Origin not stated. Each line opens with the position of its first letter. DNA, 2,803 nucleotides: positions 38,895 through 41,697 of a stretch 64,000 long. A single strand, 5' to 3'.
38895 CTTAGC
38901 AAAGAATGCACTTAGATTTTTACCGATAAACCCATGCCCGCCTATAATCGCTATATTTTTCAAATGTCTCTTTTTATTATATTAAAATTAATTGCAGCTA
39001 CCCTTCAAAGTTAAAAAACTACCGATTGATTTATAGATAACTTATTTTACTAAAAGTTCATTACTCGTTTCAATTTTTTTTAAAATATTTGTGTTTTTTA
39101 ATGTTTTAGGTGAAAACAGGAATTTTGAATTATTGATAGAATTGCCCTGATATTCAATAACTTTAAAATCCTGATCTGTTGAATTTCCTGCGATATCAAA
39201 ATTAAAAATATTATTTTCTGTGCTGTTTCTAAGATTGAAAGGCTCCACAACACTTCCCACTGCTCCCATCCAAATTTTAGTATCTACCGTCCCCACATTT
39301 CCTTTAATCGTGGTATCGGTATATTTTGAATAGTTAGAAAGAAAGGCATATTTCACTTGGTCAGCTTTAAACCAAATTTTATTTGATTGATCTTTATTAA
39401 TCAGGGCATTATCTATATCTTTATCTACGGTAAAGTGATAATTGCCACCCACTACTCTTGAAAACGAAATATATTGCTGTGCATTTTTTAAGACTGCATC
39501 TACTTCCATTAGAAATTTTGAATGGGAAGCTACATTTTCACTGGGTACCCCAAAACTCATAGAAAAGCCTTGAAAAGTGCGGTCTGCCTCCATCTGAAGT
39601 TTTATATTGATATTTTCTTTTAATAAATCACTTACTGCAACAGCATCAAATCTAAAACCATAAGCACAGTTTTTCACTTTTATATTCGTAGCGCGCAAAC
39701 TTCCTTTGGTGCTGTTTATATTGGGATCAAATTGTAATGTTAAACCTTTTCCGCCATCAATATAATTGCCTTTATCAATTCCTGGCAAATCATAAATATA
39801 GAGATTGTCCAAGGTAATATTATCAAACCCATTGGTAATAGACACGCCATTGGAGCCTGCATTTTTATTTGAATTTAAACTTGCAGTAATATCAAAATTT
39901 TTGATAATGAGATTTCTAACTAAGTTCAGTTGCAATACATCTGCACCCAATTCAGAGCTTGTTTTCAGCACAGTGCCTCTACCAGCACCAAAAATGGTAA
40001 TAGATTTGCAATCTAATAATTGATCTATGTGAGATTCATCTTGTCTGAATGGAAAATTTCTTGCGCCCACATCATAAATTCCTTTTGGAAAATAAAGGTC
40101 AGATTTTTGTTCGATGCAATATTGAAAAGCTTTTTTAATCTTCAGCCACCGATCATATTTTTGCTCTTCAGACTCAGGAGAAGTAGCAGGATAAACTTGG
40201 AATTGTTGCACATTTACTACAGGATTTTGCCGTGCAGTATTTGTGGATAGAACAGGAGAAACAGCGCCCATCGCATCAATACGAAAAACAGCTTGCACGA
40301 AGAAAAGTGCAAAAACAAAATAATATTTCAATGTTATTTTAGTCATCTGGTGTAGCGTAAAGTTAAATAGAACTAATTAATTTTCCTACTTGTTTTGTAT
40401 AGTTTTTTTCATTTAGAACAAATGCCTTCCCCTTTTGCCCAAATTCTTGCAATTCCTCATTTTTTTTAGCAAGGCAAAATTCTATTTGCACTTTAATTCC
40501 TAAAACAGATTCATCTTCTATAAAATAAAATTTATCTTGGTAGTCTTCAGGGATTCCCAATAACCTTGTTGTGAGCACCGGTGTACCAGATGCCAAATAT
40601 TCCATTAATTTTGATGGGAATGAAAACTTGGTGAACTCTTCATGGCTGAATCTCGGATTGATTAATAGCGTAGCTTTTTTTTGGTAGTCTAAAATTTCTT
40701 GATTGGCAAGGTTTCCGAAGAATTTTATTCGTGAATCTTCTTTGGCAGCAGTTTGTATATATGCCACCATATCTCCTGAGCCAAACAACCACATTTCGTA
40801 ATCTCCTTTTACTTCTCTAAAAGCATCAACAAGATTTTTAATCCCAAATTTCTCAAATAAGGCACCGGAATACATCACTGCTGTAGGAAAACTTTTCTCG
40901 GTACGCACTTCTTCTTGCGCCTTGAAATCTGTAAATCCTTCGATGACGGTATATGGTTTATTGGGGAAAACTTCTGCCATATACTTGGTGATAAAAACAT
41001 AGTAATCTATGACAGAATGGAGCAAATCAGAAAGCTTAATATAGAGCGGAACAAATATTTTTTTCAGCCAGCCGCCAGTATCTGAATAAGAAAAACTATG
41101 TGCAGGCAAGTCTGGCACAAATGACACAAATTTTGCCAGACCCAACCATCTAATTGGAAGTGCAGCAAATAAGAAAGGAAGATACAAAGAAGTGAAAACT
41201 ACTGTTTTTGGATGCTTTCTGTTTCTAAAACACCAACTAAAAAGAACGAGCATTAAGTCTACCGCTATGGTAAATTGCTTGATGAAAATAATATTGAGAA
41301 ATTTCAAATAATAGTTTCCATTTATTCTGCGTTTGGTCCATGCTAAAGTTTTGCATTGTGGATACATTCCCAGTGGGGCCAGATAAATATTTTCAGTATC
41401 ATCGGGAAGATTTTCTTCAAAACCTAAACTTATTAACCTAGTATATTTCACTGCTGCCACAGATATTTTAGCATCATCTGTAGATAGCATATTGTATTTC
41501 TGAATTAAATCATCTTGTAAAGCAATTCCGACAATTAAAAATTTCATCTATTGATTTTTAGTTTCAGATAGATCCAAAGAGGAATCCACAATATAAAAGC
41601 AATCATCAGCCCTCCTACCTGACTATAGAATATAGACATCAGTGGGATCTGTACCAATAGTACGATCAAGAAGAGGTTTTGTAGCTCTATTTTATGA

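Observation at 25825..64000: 38-kb co-directional polysaccharide locus combining at least four nucleotide-sugar pathways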

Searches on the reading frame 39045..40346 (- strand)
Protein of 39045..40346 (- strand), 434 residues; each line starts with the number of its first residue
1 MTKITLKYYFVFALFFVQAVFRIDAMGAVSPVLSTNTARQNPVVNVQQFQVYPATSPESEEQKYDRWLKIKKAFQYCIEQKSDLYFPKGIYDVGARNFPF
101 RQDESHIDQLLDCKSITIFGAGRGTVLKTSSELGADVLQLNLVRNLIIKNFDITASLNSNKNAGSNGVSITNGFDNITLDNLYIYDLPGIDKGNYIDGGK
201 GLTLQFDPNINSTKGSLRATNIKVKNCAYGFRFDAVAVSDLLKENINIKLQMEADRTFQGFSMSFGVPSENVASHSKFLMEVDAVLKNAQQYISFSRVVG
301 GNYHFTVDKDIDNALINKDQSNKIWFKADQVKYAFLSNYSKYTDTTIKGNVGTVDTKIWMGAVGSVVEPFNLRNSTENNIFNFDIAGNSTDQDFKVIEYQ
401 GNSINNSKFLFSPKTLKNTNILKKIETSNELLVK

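Call 4: search_protein_families(library=ncbifam, proteins=[window:39045-40346:-], max_evalue=0.00001)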
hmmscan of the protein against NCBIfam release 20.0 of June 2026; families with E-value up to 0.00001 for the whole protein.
window:39045-40346:- (434 aa): 0 families

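Call 7: search_protein_families(library=pfam, proteins=[window:39045-40346:-], max_evalue=0.01)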
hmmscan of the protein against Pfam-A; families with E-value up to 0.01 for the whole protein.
window:39045-40346:- (434 aa): 1 family
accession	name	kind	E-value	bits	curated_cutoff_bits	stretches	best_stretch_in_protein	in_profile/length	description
PF01238.27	PMI_typeI_C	-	0.0014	19.1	21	1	84-130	3-47/48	Phosphomannose isomerase type I C-terminal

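Call 49: find_homologous_proteins(query=window:39045-40346:-, max_evalue=0.001)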
Query window:39045-40346:- (434 aa): 81 proteins with E <= 0.001 among 6935 candidates.
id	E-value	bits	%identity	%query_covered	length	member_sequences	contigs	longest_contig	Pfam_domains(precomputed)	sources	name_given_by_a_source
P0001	1.3e-285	965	100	100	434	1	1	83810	-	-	-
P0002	8.8e-197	672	73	94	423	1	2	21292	-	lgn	-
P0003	6.1e-194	663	72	94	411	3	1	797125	-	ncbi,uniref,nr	ncbi:hypothetical protein IV494_08385 [Kaistella sp. G5-32]|uniref:Pectate lyase superfamily protein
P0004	2.3e-187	641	70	97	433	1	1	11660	-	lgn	-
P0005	3.2e-185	634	72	93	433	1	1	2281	-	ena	-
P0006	5.5e-185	633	68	99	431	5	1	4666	-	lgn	-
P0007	2.0e-184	631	72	91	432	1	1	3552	-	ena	-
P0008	3.6e-184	631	67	100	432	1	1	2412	-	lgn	-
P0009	1.0e-182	626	70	90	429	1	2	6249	-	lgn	-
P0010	2.5e-175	602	65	98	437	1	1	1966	-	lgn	-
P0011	2.5e-166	572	64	96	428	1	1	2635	-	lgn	-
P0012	2.6e-155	536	62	96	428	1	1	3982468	-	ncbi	ncbi:hypothetical protein ACV0BM_005165 [Elizabethkingia meningoseptica]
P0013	2.2e-153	529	58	98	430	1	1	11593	-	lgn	-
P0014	3.9e-142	492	58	91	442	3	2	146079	-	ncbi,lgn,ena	-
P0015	1.8e-140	487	58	89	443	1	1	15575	-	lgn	-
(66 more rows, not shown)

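Call 51: find_encoding_contigs(protein=P0001, flank=2000, max_places=4)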
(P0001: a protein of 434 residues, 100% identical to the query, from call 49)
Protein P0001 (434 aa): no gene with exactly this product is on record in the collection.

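Call 59: search_protein_families(library=ncbifam, proteins=[window:39045-40346:-], max_evalue=1)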
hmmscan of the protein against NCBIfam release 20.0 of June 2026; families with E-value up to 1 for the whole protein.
window:39045-40346:- (434 aa): 1 family
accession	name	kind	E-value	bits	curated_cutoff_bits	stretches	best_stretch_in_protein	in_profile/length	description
NF042920.1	Lys_halognase_BesD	equivalog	0.18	11.1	450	0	232-262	7-53/229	L-lysine 4-chlorinase BesD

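Call 67: search_protein_families(library=phrogs, proteins=[window:39045-40346:-], max_evalue=0.001)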
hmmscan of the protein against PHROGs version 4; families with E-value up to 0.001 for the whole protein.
window:39045-40346:- (434 aa): 0 families

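Call 79: predict_structure(alignment_id=A1)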
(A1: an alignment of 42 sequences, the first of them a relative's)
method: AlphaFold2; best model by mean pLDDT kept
length: 434 residues; sequences in the alignment: 42
mean_pLDDT: 91.7   pTM: 0.87
mean pLDDT of the five models: 91.7, 91.5, 91.3, 90.9, 90.6
residues with pLDDT >= 90: 336; 70-90: 77; 50-70: 9; < 50: 12
segments of 3 or more residues with pLDDT < 50: 26-37
pLDDT, mean of each block of 10 residues (from residue 1): 74 82 52 50 97 93 98 98 98 98 88 98 98 96 98 96 96 96 98 96 92 95 99 94 94 99 95 92 99 97 98 94 95 97 98 97 85 92 96 90 89 85 77 77
secondary structure, 60 per line:
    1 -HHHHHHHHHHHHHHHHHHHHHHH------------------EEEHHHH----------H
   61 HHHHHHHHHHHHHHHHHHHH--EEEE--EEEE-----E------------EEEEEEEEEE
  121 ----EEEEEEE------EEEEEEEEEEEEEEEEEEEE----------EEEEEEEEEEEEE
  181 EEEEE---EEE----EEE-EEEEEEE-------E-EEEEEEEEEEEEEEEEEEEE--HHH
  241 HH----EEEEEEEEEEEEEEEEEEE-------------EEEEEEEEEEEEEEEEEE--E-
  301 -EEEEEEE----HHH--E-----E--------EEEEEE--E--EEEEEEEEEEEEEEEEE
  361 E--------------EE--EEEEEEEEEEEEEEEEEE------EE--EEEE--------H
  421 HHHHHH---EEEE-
elements in order: H2-24 E43-45 H46-49 H60-80 E83-86 E89-92 E111-120 E125-131 E138-157 E168-185 E189-191 E196-198 E200-206 E216-235 H238-242 E247-265 E279-296 E302-308 E333-338 E344-361 E380-397 E408-411 H420-426 E430-433

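Call 81: fold_search(model_id=the predicted structure, library=pdb)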
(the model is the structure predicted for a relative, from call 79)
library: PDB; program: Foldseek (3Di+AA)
matches with E <= 10: 175; with E <= 0.001: 10
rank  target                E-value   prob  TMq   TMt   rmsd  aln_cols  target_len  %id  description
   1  9ozd_B                4.4e-05  1.00  0.27  0.31  13.5       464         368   11  Crystal structure of the polysaccharide lyase RbmB from Vibrio cholerae bound to Vibrio Polysaccharide (released 2026-03-11)
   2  9ozl_B                1.1e-04  1.00  0.30  0.36  12.1       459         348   11  Crystal structure of the polysaccharide lyase RbmB from Vibrio cholerae (released 2026-03-11)
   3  3eqn_A                2.8e-04  1.00  0.32  0.20  20.1       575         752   10  Crystal structure of beta-1,3-glucanase from Phanerochaete chrysosporium (Lam55A) (released 2009-02-03)
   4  9beu_B                4.1e-04  1.00  0.35  0.27  13.7       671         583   10  Structure of GH110B in complex with a lambda-carrageenan oligosaccharide (released 2025-08-27)
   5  5zru_A                4.5e-04  1.00  0.33  0.26  13.3       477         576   13  Crystal structure of Agl-KA catalytic domain (released 2019-10-23)
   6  7vz3_B                5.2e-04  0.99  0.28  0.18  15.5       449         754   10  Cryo-EM structure of Depo32, a Klebsiella phage depolymerase targets the K2 serotype K. pneumoniae (released 2023-08-30)
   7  7vyv_A                5.7e-04  1.00  0.30  0.20  15.3       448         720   10  Cryo-EM structure of Depo32, a Klebsiella phage depolymerase targets the K2 serotype K. pneumoniae (released 2023-08-30)
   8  6f7k_A                6.2e-04  1.00  0.35  0.29  11.2       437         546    9  Crystal structure of Dettilon tailspike protein (gp208) (released 2018-12-19)
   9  7vz3_A                7.2e-04  1.00  0.34  0.22  12.9       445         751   12  Cryo-EM structure of Depo32, a Klebsiella phage depolymerase targets the K2 serotype K. pneumoniae (released 2023-08-30)
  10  7jw4_B                9.9e-04  1.00  0.40  0.31   9.1       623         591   10  Crystal structure of PdGH110B in complex with D-galactose (released 2020-11-04)
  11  9beu_A                2.2e-03  1.00  0.36  0.29  12.5       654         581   11  Structure of GH110B in complex with a lambda-carrageenan oligosaccharide (released 2025-08-27)
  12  6f7k_B                2.3e-03  0.99  0.34  0.28  13.6       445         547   10  Crystal structure of Dettilon tailspike protein (gp208) (released 2018-12-19)
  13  8iq9_A                4.6e-03  0.96  0.27  0.22  15.3       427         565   12  Crystal structure of trimeric K2-2 TSP in complex with tetrasaccharide and octasaccharide (released 2024-02-21)
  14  6kqt_A                5.3e-03  1.00  0.42  0.31   8.4       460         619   11  Crystal Structure of GH136 lacto-N-biosidase from Eubacterium ramulus - native protein (released 2020-06-10)
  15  5olp_A                5.5e-03  0.92  0.29  0.29  13.2       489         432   10  Galacturonidase (released 2017-11-29)
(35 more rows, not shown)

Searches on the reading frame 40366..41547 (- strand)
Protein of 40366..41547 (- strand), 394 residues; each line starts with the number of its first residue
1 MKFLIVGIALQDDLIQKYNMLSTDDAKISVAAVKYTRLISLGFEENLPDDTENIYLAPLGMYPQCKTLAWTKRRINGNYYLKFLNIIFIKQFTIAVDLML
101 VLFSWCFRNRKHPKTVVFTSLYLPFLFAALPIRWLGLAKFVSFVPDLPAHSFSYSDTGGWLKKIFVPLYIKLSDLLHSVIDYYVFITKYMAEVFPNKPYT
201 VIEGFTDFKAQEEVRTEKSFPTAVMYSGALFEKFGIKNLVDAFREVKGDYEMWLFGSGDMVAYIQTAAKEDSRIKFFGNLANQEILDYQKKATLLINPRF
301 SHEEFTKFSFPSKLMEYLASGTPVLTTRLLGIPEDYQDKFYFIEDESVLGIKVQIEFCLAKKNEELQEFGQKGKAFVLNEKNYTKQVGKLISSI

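Call 4: search_protein_families(library=ncbifam, proteins=[window:40366-41547:-], max_evalue=0.00001)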
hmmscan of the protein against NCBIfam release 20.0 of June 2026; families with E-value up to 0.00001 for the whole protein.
window:40366-41547:- (394 aa): 4 families
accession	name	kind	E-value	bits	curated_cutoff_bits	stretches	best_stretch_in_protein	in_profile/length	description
NF047684.1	TeichurnBiosyTuaC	equivalog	1.6e-12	47.1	550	1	210-363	205-356/391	teichuronic acid biosynthesis protein TuaC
NF046085.1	XrtY_assoc_Gly1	equivalog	2.5e-07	29.9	400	1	191-379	176-366/387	XrtY-associated glycosyltransferase XYAG1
NF007640.0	PRK10307.1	subfamily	5.5e-07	28.9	276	1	213-391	218-401/411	WcaI family glycosyltransferase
TIGR04063.1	stp3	hypoth_equivalog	1.5e-06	27.4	442.05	1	223-388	215-386/397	TIGR04063 family PEP-CTERM/XrtA system glycosyltransferase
